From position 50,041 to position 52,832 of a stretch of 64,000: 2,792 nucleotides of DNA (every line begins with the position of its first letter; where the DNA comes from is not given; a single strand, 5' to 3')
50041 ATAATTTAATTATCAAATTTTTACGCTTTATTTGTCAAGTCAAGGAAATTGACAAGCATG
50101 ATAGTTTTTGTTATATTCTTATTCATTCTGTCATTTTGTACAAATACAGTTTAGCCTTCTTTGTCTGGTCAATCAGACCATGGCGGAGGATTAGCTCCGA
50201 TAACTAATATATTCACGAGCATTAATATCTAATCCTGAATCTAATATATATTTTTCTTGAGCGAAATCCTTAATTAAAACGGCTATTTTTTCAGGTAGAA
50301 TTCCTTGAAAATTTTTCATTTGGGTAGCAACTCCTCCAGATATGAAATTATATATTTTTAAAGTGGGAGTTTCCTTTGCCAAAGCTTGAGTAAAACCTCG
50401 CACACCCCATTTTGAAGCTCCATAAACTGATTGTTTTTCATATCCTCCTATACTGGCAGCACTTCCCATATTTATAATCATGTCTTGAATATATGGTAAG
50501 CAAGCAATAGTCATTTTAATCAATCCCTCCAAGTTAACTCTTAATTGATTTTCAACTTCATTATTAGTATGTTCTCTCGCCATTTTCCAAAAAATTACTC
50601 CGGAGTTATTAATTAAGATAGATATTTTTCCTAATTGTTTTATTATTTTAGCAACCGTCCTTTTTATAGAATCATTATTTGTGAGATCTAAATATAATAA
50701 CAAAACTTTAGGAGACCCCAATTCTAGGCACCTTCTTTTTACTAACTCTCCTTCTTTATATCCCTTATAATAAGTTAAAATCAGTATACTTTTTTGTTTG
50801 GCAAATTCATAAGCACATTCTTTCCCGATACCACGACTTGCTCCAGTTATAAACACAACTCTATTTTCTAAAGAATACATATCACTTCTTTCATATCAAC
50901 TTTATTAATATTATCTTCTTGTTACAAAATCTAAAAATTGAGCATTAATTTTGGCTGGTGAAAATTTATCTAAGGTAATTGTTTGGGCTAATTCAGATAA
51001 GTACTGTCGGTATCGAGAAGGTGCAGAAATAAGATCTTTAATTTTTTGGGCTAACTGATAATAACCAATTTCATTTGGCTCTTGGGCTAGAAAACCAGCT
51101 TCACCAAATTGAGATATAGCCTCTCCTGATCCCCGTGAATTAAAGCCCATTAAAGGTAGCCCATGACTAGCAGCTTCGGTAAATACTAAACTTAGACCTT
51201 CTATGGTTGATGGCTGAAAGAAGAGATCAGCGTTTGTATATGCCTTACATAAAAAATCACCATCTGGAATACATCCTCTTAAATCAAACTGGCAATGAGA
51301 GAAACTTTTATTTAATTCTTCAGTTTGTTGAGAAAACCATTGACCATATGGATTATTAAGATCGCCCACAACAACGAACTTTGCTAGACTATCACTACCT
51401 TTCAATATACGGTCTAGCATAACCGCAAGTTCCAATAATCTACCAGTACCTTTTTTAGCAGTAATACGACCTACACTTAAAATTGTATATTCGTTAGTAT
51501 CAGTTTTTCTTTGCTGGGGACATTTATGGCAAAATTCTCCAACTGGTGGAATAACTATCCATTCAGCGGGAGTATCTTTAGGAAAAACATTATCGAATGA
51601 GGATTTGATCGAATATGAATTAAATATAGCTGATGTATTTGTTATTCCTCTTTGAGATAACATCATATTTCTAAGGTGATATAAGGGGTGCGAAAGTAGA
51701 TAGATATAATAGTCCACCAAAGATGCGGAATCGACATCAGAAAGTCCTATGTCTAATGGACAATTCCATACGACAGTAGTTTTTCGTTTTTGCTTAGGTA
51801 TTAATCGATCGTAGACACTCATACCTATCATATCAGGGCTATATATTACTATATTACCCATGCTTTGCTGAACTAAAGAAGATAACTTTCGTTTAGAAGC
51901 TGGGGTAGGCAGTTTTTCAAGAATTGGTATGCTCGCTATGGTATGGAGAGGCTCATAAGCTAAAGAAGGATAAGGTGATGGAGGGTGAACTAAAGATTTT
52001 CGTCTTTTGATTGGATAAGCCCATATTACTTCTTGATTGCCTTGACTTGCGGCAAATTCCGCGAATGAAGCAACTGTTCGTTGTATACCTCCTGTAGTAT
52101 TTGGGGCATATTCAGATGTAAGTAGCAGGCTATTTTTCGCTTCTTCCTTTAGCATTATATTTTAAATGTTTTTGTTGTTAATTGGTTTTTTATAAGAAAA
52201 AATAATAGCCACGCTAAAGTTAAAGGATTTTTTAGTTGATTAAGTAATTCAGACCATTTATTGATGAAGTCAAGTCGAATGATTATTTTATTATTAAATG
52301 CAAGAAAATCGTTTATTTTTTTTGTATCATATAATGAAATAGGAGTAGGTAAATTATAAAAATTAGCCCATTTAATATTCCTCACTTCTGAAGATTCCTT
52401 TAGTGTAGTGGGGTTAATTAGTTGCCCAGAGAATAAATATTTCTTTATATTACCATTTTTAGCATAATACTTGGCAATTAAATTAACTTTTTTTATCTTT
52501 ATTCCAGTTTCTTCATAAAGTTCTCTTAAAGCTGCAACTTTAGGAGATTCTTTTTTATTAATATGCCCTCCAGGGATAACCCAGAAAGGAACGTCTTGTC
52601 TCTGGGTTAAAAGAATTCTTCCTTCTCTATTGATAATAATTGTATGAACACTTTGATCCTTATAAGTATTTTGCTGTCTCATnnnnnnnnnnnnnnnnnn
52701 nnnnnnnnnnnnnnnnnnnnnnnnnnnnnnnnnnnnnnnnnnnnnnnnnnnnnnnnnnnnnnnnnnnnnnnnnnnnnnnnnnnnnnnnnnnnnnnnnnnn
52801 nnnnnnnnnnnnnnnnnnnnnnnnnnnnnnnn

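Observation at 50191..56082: Minus-strand operon (TPR, SnoaL-like, isoprenoid-synthase-like, hypothetical, NUDIX, GT4, SDR) lying between the two peptide-modification modules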

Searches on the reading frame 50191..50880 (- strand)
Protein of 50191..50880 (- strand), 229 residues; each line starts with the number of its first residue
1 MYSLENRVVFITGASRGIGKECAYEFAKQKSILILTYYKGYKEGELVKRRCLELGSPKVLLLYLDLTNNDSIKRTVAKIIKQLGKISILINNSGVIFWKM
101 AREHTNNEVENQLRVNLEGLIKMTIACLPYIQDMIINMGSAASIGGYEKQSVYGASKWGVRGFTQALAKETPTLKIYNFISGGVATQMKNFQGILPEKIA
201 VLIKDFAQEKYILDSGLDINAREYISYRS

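Call 3: search_protein_families(library=pfam, proteins=[window:50191-50880:-], max_evalue=0.01)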
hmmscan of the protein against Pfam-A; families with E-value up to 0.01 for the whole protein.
window:50191-50880:- (229 aa): 3 families
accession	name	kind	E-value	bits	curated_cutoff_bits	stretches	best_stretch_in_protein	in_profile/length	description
PF00106.31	adh_short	-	2.3e-38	132.1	26.6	1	7-190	1-188/195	short chain dehydrogenase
PF13561.12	adh_short_C2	-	3e-25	89.6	27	1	13-183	1-174/236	Enoyl-(Acyl carrier protein) reductase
PF08659.16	KR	-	2e-10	41.3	22.6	1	9-157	3-153/180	KR domain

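Call 4: search_protein_families(library=ncbifam, proteins=[window:50191-50880:-], max_evalue=0.01)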
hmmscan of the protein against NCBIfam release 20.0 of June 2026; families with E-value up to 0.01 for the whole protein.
window:50191-50880:- (229 aa): 217 families (the best 25 are shown)
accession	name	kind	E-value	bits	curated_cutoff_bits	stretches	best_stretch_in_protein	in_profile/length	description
NF006123.0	PRK08267.1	equivalog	1.8e-29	102.8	261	1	7-171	3-168/261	SDR family oxidoreductase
TIGR01830.1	3oxo_ACP_reduc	equivalog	2.1e-29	102.9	297.75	1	9-188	1-185/239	3-oxoacyl-[acyl-carrier-protein] reductase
NF009466.0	PRK12826.1-2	subfamily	5.6e-29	101.3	222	1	5-190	2-193/248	3-oxoacyl-ACP reductase FabG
NF005806.0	PRK07666.1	equivalog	1.2e-27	96.7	286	1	2-188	3-193/239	3-ketoacyl-ACP reductase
NF005672.0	PRK07454.1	equivalog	6e-27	94.4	234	1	5-188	5-192/241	SDR family oxidoreductase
NF005594.0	PRK07326.1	equivalog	7.6e-27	94.4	271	1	3-190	3-192/237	SDR family oxidoreductase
NF049977.1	KDhSphingRedKdsR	equivalog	1e-26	93.9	400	1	6-176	3-166/267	3-ketodihydrosphingosine reductase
NF006114.0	PRK08263.1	subfamily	2.1e-26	92.8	290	1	6-173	3-169/280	short chain dehydrogenase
NF004825.0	PRK06181.1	equivalog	4.4e-26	91.7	215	1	2-171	2-173/268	SDR family oxidoreductase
NF009093.0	PRK12429.1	subfamily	4.5e-26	91.7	258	1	4-177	3-178/259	3-hydroxybutyrate dehydrogenase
NF009464.0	PRK12824.1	subfamily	5.3e-26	91.8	269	1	6-189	2-190/245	3-oxoacyl-ACP reductase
NF005878.0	PRK07825.1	subfamily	6.5e-26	91.3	287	1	3-172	6-173/278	short chain dehydrogenase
NF005372.1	PRK06914.1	subfamily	9.2e-26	90.7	320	1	6-177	2-176/279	SDR family oxidoreductase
NF006565.0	PRK09072.1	equivalog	2.3e-25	89.7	238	1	4-172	3-170/265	SDR family oxidoreductase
TIGR03971.1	SDR_subfam_1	subfamily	2.5e-25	89.3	300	1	4-190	1-204/271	mycofactocin-coupled SDR family oxidoreductase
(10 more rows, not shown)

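Call 31: search_protein_families(library=padloc, proteins=[window:50191-50880:-], max_evalue=0.01)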
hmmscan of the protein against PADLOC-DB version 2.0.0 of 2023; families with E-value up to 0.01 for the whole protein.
window:50191-50880:- (229 aa): 0 families

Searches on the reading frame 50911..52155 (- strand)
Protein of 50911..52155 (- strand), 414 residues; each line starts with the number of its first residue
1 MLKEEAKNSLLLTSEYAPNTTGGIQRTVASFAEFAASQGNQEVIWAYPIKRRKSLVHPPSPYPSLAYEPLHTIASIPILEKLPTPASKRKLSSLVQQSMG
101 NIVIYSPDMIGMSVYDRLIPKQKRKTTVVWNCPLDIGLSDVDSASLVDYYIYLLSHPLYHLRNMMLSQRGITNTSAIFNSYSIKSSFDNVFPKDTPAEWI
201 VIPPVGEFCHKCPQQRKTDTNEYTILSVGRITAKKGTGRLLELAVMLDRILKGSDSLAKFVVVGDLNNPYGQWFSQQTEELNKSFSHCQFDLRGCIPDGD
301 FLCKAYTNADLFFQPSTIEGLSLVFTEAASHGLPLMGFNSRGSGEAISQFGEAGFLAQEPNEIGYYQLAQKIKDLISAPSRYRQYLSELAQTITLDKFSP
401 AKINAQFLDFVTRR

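Call 3: search_protein_families(library=pfam, proteins=[window:50911-52155:-], max_evalue=0.01)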
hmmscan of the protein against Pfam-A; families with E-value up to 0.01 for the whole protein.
window:50911-52155:- (414 aa): 3 families
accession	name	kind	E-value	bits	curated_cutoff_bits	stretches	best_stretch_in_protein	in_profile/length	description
PF00534.26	Glycos_transf_1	-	1.5e-15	57.6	26.4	1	214-388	7-167/172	Glycosyl transferases group 1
PF13692.12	Glyco_trans_1_4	-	2.5e-12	47.7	27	1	223-376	2-140/142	Glycosyl transferases group 1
PF20706.3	GT4-conflict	-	7.6e-07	28.9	26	1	210-393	185-372/385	Family 4 Glycosyltransferase in conflict systems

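Call 4: search_protein_families(library=ncbifam, proteins=[window:50911-52155:-], max_evalue=0.01)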
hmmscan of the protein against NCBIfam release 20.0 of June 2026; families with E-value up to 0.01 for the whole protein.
window:50911-52155:- (414 aa): 13 families
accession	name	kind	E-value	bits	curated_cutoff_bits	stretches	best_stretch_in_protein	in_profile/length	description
NF041876.1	EPS_EpsE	equivalog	3.9e-10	39.5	400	1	205-399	197-381/389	exopolysaccharide biosynthesis GT4 family glycosyltransferase EpsE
TIGR04157.1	glyco_rSAM_CFB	subfamily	6.9e-09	35.2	400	1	219-407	224-402/406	TIGR04157 family glycosyltransferase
TIGR04047.1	MSMEG_0565_glyc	hypoth_equivalog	1.6e-06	27.5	259.85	1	218-364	189-332/373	MSMEG_0565 family glycosyltransferase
TIGR03088.1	stp2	hypoth_equivalog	1.6e-06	27.4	409.05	1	216-408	188-367/374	TIGR03088 family PEP-CTERM/XrtA system glycosyltransferase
NF038229.1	Glyco4_Geo_Pelo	equivalog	3e-06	26.5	400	1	201-409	137-331/338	GPMC system family 4 glycosyltransferase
NF038295.1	EPS_HpsP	equivalog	4.6e-06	25.9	550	1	211-409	196-382/388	hormogonium polysaccharide biosynthesis glycosyltransferase HpsP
TIGR02149.1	glgA_Coryne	subfamily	1e-05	24.9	302.4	1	216-408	198-384/391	glycogen synthase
NF047881.1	glyco_SdgB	exception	1.3e-05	24.1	800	1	291-407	381-489/496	serine-aspartate repeat adhesin O-glycosyltransferase SdgB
NF047684.1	TeichurnBiosyTuaC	equivalog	4.1e-05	22.7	550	1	219-408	216-382/391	teichuronic acid biosynthesis protein TuaC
TIGR03999.1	thiol_BshA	equivalog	0.00014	20.9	273.7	1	304-409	268-368/375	N-acetyl-alpha-D-glucosaminyl L-malate synthase BshA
NF047880.1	glyco_SdgA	exception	0.0012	17.5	800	1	305-404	386-480/488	serine-aspartate repeat adhesin O-glycosyltransferase SdgA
TIGR03449.1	mycothiol_MshA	equivalog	0.0021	17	462.5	1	221-390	219-380/406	D-inositol-3-phosphate glycosyltransferase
TIGR02918.1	TIGR02918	equivalog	0.0035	16.1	574.6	1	302-362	386-447/500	accessory Sec system glycosyltransferase GtfA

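Call 31: search_protein_families(library=padloc, proteins=[window:50911-52155:-], max_evalue=0.01)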
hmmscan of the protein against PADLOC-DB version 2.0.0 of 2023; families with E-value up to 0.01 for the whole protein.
window:50911-52155:- (414 aa): 0 families

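Call 97: search_solved_structures(query=window:50911-52155:-, max_evalue=0.001)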
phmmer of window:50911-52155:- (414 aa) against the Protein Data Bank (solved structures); distinct sequences matched with E-value up to 0.001: 1.
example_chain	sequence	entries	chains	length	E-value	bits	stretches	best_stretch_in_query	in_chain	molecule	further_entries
5e9t_A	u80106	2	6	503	0.0002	23.6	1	302-385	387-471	Glycosyltransferase Gtf1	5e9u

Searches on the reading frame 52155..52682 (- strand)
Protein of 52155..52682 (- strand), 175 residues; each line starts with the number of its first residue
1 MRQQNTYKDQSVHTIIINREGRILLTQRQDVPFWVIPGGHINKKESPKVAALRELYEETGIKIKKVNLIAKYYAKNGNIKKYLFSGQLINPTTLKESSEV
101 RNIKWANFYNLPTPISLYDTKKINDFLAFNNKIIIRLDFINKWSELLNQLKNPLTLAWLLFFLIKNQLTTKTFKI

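Call 3: search_protein_families(library=pfam, proteins=[window:52155-52682:-], max_evalue=0.01)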
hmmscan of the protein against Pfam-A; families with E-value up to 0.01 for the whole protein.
window:52155-52682:- (175 aa): 2 families
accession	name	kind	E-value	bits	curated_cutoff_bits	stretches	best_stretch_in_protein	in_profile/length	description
PF00293.34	NUDIX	-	2e-18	67.1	21.1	1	11-111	5-118/134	NUDIX domain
PF14815.12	NUDIX_4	-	0.0041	17.3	35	1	15-65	4-55/113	NUDIX domain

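Call 4: search_protein_families(library=ncbifam, proteins=[window:52155-52682:-], max_evalue=0.01)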
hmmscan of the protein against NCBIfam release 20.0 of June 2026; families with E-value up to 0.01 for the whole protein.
window:52155-52682:- (175 aa): 24 families
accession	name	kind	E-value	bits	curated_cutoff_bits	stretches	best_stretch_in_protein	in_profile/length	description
NF041652.1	Nud_hyd_Dein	equivalog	1.6e-11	44.7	200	1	11-96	15-115/152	Nudix hydrolase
NF001934.0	PRK00714.1-1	equivalog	1.1e-10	41.3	241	1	5-71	5-70/176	RNA pyrophosphohydrolase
NF006530.0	PRK08999.1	equivalog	1.8e-10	40.4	245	1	12-74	9-75/315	Nudix family hydrolase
NF001938.0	PRK00714.1-5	equivalog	3.3e-10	39.6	116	1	9-71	13-82/172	RNA pyrophosphohydrolase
TIGR02705.1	nudix_YtkD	equivalog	3.8e-10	39.5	154.4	1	8-81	22-96/156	RNA deprotection pyrophosphohydrolase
NF001937.0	PRK00714.1-4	equivalog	6.7e-10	38.8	139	1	10-71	9-70/161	RNA pyrophosphohydrolase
NF008044.0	PRK10776.1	equivalog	1.2e-09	38.1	148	1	14-72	9-71/130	8-oxo-dGTP diphosphatase MutT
NF006961.0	PRK09438.1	equivalog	3.6e-09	36.2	103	1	7-68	6-70/151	dihydroneopterin triphosphate diphosphatase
NF007834.0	PRK10546.1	equivalog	7.9e-09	35.4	156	1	12-75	6-73/135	pyrimidine (deoxy)nucleoside triphosphate diphosphatase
NF001935.0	PRK00714.1-2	equivalog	5.1e-08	32.6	259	1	10-71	9-70/183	RNA pyrophosphohydrolase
TIGR00586.1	mutt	equivalog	1.2e-07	31.8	97.9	1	11-71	7-71/129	8-oxo-dGTP diphosphatase MutT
NF001936.0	PRK00714.1-3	equivalog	1.7e-07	31.2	118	1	10-73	8-74/155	RNA pyrophosphohydrolase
NF003787.0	PRK05379.1-4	equivalog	2.1e-06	27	449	1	16-66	214-267/346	bifunctional nicotinamide-nucleotide adenylyltransferase/Nudix hydroxylase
NF003786.0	PRK05379.1-2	equivalog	1.1e-05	24.8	397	1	16-66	224-277/354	bifunctional nicotinamide-nucleotide adenylyltransferase/Nudix hydroxylase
NF011963.0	PRK15434.1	subfamily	1.8e-05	24.5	146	1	11-64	19-75/159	GDP-mannose mannosyl hydrolase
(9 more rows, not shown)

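Call 31: search_protein_families(library=padloc, proteins=[window:52155-52682:-], max_evalue=0.01)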
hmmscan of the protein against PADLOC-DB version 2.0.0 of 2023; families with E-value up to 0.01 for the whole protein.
window:52155-52682:- (175 aa): 1 family
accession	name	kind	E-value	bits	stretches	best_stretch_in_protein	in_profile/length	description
PDLC04899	PDC-S07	-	8.4e-12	42.9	1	9-111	6-112/135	-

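Call 98: search_solved_structures(query=window:52155-52682:-, max_evalue=0.0001)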
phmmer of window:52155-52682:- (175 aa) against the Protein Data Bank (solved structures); distinct sequences matched with E-value up to 0.0001: 53.
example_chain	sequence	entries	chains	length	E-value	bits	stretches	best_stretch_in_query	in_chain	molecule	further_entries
3hhj_A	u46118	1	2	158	8.1e-08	35.5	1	15-107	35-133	Mutator mutT protein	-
5mp0_D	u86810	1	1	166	4.7e-07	33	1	31-142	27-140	m7GpppN-mRNA hydrolase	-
5qoh_A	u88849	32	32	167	4.8e-07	33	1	31-142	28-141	DCP2 (NUDT20)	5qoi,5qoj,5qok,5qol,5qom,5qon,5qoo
4s2v_A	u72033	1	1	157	7.8e-07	32.3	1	11-71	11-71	RNA pyrophosphohydrolase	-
6d1q_B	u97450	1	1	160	8.1e-07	32.2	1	11-71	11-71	RNA pyrophosphohydrolase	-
6d1v_B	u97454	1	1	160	8.1e-07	32.2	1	11-71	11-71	RNA pyrophosphohydrolase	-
4s2w_A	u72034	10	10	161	8.2e-07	32.2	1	11-71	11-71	RNA pyrophosphohydrolase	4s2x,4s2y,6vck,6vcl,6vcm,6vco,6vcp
6vcn_A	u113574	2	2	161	8.2e-07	32.2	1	11-71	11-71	RNA pyrophosphohydrolase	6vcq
2kdv_A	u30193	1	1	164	8.6e-07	32.1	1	11-71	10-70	RNA pyrophosphohydrolase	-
1sjy_A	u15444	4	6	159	9.2e-07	32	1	13-75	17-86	MutT/nudix family protein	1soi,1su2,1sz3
6d13_B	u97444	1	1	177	9.9e-07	31.9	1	11-71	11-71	RNA pyrophosphohydrolase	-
3mcf_A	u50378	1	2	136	1.2e-06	31.6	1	18-72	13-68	Diphosphoinositol polyphosphate phosphohydrolase 3-alpha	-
5ygu_B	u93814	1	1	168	1.3e-06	31.6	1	11-71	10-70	RNA pyrophosphohydrolase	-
4jzu_A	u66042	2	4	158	1.3e-06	31.6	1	6-75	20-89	RNA PYROPHOSPHOHYDROLASE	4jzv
2duk_A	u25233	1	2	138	1.7e-06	31.2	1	19-83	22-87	MS0616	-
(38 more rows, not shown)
